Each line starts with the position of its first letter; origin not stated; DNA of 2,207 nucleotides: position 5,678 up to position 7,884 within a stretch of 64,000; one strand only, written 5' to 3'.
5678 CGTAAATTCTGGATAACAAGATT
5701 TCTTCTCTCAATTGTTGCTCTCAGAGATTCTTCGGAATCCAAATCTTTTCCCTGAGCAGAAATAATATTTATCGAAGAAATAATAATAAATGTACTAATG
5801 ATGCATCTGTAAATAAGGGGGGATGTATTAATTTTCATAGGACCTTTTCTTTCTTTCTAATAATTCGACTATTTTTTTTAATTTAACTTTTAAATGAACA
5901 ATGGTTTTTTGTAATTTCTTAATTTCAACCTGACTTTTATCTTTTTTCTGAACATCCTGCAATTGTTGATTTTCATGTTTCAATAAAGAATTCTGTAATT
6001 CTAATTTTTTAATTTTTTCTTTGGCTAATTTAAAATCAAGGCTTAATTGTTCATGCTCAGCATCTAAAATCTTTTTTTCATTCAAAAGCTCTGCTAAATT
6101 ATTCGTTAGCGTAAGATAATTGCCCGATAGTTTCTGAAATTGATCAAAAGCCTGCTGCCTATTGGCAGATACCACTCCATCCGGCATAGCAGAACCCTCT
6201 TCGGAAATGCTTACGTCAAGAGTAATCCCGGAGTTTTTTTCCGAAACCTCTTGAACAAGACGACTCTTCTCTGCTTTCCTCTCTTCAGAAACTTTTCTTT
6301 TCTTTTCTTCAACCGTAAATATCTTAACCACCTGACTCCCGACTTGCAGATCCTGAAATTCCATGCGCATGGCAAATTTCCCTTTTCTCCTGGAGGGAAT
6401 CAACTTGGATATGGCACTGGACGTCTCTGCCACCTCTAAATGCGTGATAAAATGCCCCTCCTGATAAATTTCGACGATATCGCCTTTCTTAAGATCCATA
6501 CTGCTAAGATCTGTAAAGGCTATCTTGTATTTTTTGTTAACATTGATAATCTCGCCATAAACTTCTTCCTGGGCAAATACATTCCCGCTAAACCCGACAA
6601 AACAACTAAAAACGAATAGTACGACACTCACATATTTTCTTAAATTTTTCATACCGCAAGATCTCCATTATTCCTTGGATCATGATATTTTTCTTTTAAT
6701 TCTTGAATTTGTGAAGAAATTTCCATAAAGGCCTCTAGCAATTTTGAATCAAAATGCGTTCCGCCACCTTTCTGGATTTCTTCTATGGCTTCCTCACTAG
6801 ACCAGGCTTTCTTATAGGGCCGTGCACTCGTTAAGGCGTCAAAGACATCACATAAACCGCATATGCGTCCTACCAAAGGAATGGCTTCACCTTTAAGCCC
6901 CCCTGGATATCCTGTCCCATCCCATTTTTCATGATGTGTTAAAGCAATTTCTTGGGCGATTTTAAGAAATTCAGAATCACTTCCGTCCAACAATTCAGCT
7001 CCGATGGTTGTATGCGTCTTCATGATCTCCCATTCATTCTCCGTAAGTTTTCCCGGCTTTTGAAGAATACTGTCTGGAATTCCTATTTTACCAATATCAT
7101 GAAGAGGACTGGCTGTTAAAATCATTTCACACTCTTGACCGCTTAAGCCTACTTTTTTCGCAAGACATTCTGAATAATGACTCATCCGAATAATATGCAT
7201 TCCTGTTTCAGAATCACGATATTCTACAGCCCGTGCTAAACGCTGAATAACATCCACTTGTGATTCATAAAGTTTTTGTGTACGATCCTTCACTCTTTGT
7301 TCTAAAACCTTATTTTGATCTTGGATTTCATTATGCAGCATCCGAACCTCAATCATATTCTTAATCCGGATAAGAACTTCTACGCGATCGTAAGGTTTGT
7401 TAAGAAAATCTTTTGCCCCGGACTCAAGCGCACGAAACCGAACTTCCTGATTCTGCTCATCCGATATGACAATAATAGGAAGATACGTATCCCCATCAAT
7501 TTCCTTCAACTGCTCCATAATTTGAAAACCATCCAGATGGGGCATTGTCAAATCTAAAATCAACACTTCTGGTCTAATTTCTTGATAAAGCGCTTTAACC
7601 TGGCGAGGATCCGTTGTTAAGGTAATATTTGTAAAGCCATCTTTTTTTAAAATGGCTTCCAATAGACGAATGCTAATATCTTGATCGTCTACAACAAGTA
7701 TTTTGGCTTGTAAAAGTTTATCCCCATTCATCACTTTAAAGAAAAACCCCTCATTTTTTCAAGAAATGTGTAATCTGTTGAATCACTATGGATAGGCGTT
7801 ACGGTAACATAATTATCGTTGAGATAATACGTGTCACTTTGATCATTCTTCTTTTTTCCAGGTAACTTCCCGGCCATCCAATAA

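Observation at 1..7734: A giant secreted coiled-coil protein with near-identical 555-bp tandem repeats, co-operonic with an HD-GYP response regulator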

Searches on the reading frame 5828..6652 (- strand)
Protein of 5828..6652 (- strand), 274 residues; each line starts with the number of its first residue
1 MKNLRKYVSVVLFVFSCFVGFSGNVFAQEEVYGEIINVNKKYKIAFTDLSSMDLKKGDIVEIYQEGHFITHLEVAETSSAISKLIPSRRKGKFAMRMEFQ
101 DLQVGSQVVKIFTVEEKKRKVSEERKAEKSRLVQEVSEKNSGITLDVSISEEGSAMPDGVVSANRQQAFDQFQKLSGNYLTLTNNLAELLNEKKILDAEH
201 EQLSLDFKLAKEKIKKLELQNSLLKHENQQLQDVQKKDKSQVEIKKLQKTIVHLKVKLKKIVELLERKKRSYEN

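Call 8: search_protein_families(library=pfam, proteins=[window:5828-6652:-], max_evalue=0.01)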
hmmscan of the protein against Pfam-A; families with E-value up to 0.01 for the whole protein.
window:5828-6652:- (274 aa): 0 families

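Call 9: find_encoding_contigs(protein=window:5828-6652:-, flank=10000, max_places=6)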
Protein window:5828-6652:- (274 aa): no gene with exactly this product is on record in the collection.

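Call 49: search_protein_families(library=ncbifam, proteins=[window:5828-6652:-], max_evalue=0.01)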
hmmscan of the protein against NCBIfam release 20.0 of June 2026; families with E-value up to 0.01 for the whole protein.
window:5828-6652:- (274 aa): 0 families

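Call 78: predict_structure(protein=window:5831-6652:-)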
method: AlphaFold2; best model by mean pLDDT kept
length: 274 residues; sequences in the alignment: 1
mean_pLDDT: 62.4   pTM: 0.26
mean pLDDT of the five models: 62.4, 58.3, 58.2, 56.3, 51.0
residues with pLDDT >= 90: 73; 70-90: 52; 50-70: 30; < 50: 119
segments of 3 or more residues with pLDDT < 50: 1-54, 75-113, 141-161
pLDDT, mean of each block of 10 residues (from residue 1): 30 22 28 40 44 51 51 43 32 35 43 56 77 71 38 39 68 88 94 93 93 94 91 77 84 97 96 90
secondary structure, 60 per line:
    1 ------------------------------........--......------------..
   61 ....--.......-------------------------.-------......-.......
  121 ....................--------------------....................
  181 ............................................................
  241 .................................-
elements in order: E31-38 E41-46 E59-64 E67-73 E107-112 H114-140 H161-273

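Call 89: search_solved_structures(query=A5, max_evalue=10)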
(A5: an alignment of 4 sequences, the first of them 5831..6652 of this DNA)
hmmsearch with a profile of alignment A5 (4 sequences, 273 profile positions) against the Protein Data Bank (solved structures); distinct sequences matched with E-value up to 10: 89 (the best 60 are shown).
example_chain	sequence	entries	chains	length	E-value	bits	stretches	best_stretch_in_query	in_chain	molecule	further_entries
3nwh_A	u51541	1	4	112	4.5e-06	29.9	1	195-258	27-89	Bone marrow stromal antigen 2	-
2xg7_A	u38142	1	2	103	5.7e-06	29.5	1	195-258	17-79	BONE MARROW STROMAL ANTIGEN 2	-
3mqb_A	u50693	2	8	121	7.8e-06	29.1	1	195-258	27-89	Bone marrow stromal antigen 2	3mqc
3mq7_A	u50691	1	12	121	6.5e-05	26.1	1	195-258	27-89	Bone marrow stromal antigen 2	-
3mq9_A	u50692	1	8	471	0.00015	24.9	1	194-258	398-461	Bone marrow stromal antigen 2 fused to Maltose-binding periplasmic protein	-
8gi0_F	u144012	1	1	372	0.0034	20.4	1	95-241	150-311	Peroxisomal membrane protein PEX14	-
6ysy_A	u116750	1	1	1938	0.0086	19.1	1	159-235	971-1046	Myosin-4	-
2w6a_A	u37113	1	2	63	0.024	17.7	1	155-197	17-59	ARF GTPASE-ACTIVATING PROTEIN GIT1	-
5j10_A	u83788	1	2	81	0.025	17.6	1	211-268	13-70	peptide design 2L4HC2_24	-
8rve_0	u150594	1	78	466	0.028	17.4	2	126-272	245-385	Vimentin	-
5aps_A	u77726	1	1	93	0.05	16.6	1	158-228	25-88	GENERAL CONTROL PROTEIN GCN4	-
9gz1_A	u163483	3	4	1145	0.058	16.4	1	160-235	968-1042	Myosin-7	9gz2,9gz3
8p4y_A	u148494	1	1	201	0.077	16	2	180-254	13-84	Protein origami triangle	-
7o97_A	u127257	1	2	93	0.077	16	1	209-263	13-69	hypothetical protein UY81_C0065G0003 from Candidatus Giovannonibacteria bacterium converte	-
9dgv_a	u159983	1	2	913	0.077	16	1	163-259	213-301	Trafficking protein, kinesin binding 2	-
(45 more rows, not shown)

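Call 97: search_protein_families(library=pfam, alignment_id=A5, max_evalue=1)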
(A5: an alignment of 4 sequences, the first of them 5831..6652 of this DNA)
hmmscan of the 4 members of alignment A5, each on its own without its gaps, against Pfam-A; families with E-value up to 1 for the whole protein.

A. member 1, window:5831-6652:- (274 aa): 1 family
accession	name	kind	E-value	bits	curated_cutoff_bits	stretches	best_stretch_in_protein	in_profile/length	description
PF07076.17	DUF1344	-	0.021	15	23.1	1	97-121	32-56/60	Protein of unknown function (DUF1344)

B. families by the number of members that match (of 4 scanned): 44 families (the first 25 are shown)
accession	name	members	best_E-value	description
PF04102.17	SlyX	2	0.0062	SlyX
PF08614.16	ATG16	2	0.027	Autophagy protein 16 (ATG16)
PF07716.20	bZIP_2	2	0.044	Basic region leucine zipper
PF16716.10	BST2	1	2.2e-05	Bone marrow stromal antigen 2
PF06785.16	UPF0242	1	0.00011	Uncharacterised protein family (UPF0242) N-terminus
PF02090.21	SPAM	1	0.00082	Salmonella surface presentation of antigen gene type M protein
PF14873.11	BNR_assoc_N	1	0.0081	N-terminal domain of BNR-repeat neuraminidase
PF14942.11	Muted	1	0.01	Organelle biogenesis, Muted-like protein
PF00435.27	Spectrin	1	0.02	Spectrin repeat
PF07076.17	DUF1344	1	0.021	Protein of unknown function (DUF1344)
PF00170.26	bZIP_1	1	0.027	bZIP transcription factor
PF10960.13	Holin_BhlA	1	0.028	BhlA holin family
PF05227.19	CHASE3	1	0.039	CHASE3 domain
PF12325.13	TMF_TATA_bd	1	0.057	TATA element modulatory factor 1 TATA binding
PF05859.17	Mis12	1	0.058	Mis12 protein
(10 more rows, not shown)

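Call 109: search_protein_families(library=phrogs, proteins=[window:5831-6652:-], max_evalue=0.001)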
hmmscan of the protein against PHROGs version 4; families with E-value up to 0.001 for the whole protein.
window:5831-6652:- (274 aa): 0 families

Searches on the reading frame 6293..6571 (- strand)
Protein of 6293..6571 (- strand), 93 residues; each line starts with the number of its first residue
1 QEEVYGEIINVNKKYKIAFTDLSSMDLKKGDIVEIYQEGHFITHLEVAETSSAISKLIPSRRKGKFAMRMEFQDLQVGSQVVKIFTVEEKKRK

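Call 79: search_protein_families(library=pfam, proteins=[window:6293-6571:-], max_evalue=10)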
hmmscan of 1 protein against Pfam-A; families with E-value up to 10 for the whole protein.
seq(93 aa): 3 families
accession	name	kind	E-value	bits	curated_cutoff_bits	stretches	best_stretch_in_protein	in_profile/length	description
PF23013.2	IML1_N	-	0.016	15.9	27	1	24-45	27-48/89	IML1 N-terminal double psi beta barrel domain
PF07076.17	DUF1344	-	0.019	15.2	23.1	1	69-92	31-54/60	Protein of unknown function (DUF1344)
PF08207.18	EFP_N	-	0.052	14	23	1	62-90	29-57/58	Elongation factor P (EF-P) KOW-like domain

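Call 80: search_solved_structures(query=window:6293-6571:-, max_evalue=10)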
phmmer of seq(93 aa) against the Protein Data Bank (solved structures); distinct sequences matched with E-value up to 10: 2.
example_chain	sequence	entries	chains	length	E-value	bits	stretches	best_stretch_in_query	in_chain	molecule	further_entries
7wrs_A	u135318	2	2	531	0.19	15.4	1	3-44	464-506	Glutamyl-tRNA synthetase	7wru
3d4r_A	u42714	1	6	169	1.3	12.7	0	15-48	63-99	Domain of Unknown Function from the Pfam-B_34464 Family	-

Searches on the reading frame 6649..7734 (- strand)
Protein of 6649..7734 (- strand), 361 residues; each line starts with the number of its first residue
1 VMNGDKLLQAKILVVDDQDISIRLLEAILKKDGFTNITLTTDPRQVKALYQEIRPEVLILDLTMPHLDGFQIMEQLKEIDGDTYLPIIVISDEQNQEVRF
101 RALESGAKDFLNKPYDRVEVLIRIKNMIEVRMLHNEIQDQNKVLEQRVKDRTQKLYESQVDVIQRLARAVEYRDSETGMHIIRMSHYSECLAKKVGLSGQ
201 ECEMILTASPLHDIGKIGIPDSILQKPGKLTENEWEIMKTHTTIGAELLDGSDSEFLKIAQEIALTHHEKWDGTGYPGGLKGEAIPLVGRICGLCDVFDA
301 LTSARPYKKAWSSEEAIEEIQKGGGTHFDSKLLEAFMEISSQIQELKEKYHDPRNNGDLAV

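Call 8: search_protein_families(library=pfam, proteins=[window:6649-7734:-], max_evalue=0.01)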
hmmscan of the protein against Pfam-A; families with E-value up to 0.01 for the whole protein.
window:6649-7734:- (361 aa): 3 families
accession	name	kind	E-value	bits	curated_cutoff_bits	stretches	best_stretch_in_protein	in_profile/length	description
PF13487.12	HD_5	-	1.9e-36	125.8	27.2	1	168-332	5-170/170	HD domain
PF00072.30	Response_reg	-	3.4e-24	85.6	30.2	1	12-124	1-110/111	Response regulator receiver domain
PF01966.28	HD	-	2.1e-19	70.4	22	1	179-300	3-115/116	HD domain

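Call 11: find_related_loci(query=window:6649-7734:-, collection=genome_contigs, flank=10000)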
Query window:6649-7734:- (361 aa) in genome_contigs; peptide patterns used: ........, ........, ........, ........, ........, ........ (x = any residue, [..] = any of these).
600 stretches matched a pattern (row limit reached: there are more); 595 encode a relative of the query (tblastn E <= 1e-3); the best 80 are kept; 80 distinct loci.
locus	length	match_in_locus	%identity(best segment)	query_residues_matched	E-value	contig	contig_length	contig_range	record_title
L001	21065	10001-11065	61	1-355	2e-155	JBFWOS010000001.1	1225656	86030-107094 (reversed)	MAG: Candidatus Omnitrophota bacterium isolate CA_2019_TPBF_141 NODE_21_length_1225656_cov_49.572922_TPBF, whole genome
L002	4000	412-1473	57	1-354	3e-146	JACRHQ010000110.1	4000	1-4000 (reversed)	MAG: Candidatus Omnitrophota bacterium isolate NC_groundwater_1781_Pr3_B-0.1um_55_10 SR-2_scaffold_141_2184762, whole ge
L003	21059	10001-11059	56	1-353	2e-139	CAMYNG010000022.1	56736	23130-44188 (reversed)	MAG: uncultured Ectothiorhodospiraceae bacterium isolate ES_Gamma_060 genome assembly, contig: scaffold_471, whole genom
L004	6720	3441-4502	55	4-357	3e-139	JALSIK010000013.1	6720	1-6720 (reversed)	MAG: Chromatiales bacterium isolate 354-166_metabat2_scaf2bin.031 354-166_scaffold_11018_c1, whole genome shotgun sequen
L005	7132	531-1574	56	6-353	8e-139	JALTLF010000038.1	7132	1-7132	MAG: Chromatiales bacterium isolate S139_maxbin2_scaf2bin.311 S139_NODE_14196_length_7132_cov_54.287652, whole genome sh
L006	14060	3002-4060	54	6-358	5e-134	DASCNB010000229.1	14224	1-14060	MAG TPA_asm: Nitrospinota bacterium isolate Fu_MAG_119 c_000001474007, whole genome shotgun sequence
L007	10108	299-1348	56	3-353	1e-133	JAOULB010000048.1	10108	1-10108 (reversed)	MAG: Gammaproteobacteria bacterium isolate 8_1_Jan_SF_Bin63 8_1_Jan_SF_Bin63_scaffold_3706_c1, whole genome shotgun sequ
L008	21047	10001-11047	53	1-349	1e-131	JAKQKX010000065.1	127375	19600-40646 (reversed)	MAG: Candidatus Omnitrophota bacterium isolate USDV_maxbin.135_sub k141_1911964, whole genome shotgun sequence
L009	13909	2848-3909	51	2-355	1e-130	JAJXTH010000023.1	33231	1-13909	MAG: Proteobacteria bacterium isolate BP4.bin40 NODE_1232_length_33231_cov_4.501269, whole genome shotgun sequence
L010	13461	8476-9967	53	7-353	6e-130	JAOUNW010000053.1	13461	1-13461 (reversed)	MAG: Gammaproteobacteria bacterium isolate 8_1_May_SF_Bin19 8_1_May_SF_Bin19_scaffold_1908_c1, whole genome shotgun sequ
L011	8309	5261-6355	53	1-357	1e-129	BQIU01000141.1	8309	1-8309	MAG: Nitrospirales bacterium NPIRA01 DNA, sequence141, whole genome shotgun sequence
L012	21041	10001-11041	53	6-353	2e-129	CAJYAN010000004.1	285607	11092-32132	MAG TPA_asm: uncultured Gammaproteobacteria bacterium isolate SRR5242447_bin.8_MetaBAT_v2.12.1_MAG genome assembly, cont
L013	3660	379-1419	52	10-356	1e-132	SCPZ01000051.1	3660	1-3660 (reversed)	MAG: Methylobacter sp. isolate DP16D_bin.19 DP16D_bin.19-38744, whole genome shotgun sequence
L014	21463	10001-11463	54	6-352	3e-128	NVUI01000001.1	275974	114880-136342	MAG: Methylophaga sp. isolate NORP93 Contig_source1383C_62, whole genome shotgun sequence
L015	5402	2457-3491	56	10-353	2e-128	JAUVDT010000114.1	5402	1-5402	MAG: Gammaproteobacteria bacterium isolate CSMAG_304 CSMAG_304_k141_464814_length_5402_cov_10.9875, whole genome shotgun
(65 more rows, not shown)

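Call 28: find_encoding_contigs(protein=window:6649-7734:-, flank=10000)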
Protein window:6649-7734:- (361 aa): no gene with exactly this product is on record in the collection.

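Call 30: find_encoding_contigs(protein=window:6649-7731:-, flank=10000)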
Protein window:6649-7731:- (360 aa): no gene with exactly this product is on record in the collection.

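Call 82: search_protein_families(library=pfam, proteins=[L001:6958-8760:+, L001:9245-9997:+, L001:13601-14902:+, L001:14960-16414:+, L001:16417-17994:+, L001:18056-18805:+, L001:18826-20217:+, L001:6003-6896:+, L001:5236-5985:+], max_evalue=0.001)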
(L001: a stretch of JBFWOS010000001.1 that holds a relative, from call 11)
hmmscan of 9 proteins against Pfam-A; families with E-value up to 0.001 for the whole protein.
L001:6958-8760:+ (600 aa): 5 families
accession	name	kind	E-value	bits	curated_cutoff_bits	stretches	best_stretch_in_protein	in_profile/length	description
PF00009.33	GTP_EFTU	-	3.5e-45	154.4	26.5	1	5-194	2-181/188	Elongation factor Tu GTP binding domain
PF22594.2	GTP-eEF1A_C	-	6.6e-17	62.2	27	1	316-413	1-100/101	GTP-eEF1A C-terminal domain-like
PF01926.29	MMR_HSR1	-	3.6e-07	30.7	21.9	0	65-127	28-96/113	50S ribosome-binding GTPase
PF03144.31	GTP_EFTU_D2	-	1.2e-06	29.3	30.3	1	240-289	3-56/73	Elongation factor Tu domain 2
PF01583.26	APS_kinase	-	8.2e-06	26.4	21.1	1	453-532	2-81/152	Adenylylsulphate kinase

L001:9245-9997:+ (250 aa): 1 family
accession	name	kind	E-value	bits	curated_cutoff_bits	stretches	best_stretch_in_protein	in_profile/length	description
PF01975.23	SurE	-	9.7e-61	205.3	22.1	1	3-182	1-183/189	Survival protein SurE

L001:13601-14902:+ (433 aa): 1 family
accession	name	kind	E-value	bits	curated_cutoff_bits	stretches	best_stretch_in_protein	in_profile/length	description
PF00285.26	Citrate_synt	-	3e-133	444.7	27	1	49-416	1-357/357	Citrate synthase, C-terminal domain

L001:14960-16414:+ (484 aa): 2 families
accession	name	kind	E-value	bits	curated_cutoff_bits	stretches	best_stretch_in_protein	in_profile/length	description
PF00883.26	Peptidase_M17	-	1.2e-112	376.7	25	1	167-477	1-309/310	Cytosol aminopeptidase family, catalytic domain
PF02789.23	Peptidase_M17_N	-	7.6e-07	29.5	23.4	1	16-132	2-126/129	Cytosol aminopeptidase family, N-terminal domain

L001:16417-17994:+ (525 aa): 3 families
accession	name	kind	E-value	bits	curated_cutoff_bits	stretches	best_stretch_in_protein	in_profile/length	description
PF24961.1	NfeD_membrane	-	3.9e-30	104.8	26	1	329-446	1-117/119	NfeD integral membrane domain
PF25145.1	NfeD1b_N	-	3.2e-21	76.2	40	1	39-155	1-114/189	NfeD1b, N-terminal domain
PF01957.25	NfeD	-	3.6e-11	43.5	29.1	1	462-518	2-57/57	NfeD-like C-terminal, partner-binding domain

L001:18056-18805:+ (249 aa): 2 families
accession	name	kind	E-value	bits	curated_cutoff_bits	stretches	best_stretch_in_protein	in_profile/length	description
PF01145.31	Band_7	-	9.3e-38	130.5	23.6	1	20-190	2-175/176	SPFH domain / Band 7 family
PF13421.11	Band_7_1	-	0.00023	21.3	24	1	96-175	127-208/211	SPFH domain-Band 7 family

L001:18826-20217:+ (463 aa): 2 families
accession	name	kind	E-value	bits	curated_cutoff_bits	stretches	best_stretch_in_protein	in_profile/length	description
PF00206.25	Lyase_1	-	3.8e-114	381.7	27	1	11-341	1-312/312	Lyase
PF10415.14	FumaraseC_C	-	4.7e-26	91.4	32.5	1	407-459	1-53/54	Fumarase C C-terminus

L001:6003-6896:+ (297 aa): 1 family
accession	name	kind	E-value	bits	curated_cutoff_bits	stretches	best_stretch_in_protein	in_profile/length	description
PF01507.26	PAPS_reduct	-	9.5e-39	133.6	22.5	1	28-249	1-175/175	Phosphoadenosine phosphosulfate reductase domain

L001:5236-5985:+ (249 aa): 1 family
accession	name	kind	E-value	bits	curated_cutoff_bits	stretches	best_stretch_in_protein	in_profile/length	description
PF01507.26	PAPS_reduct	-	2.9e-47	161.3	22.5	1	44-216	4-175/175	Phosphoadenosine phosphosulfate reductase domain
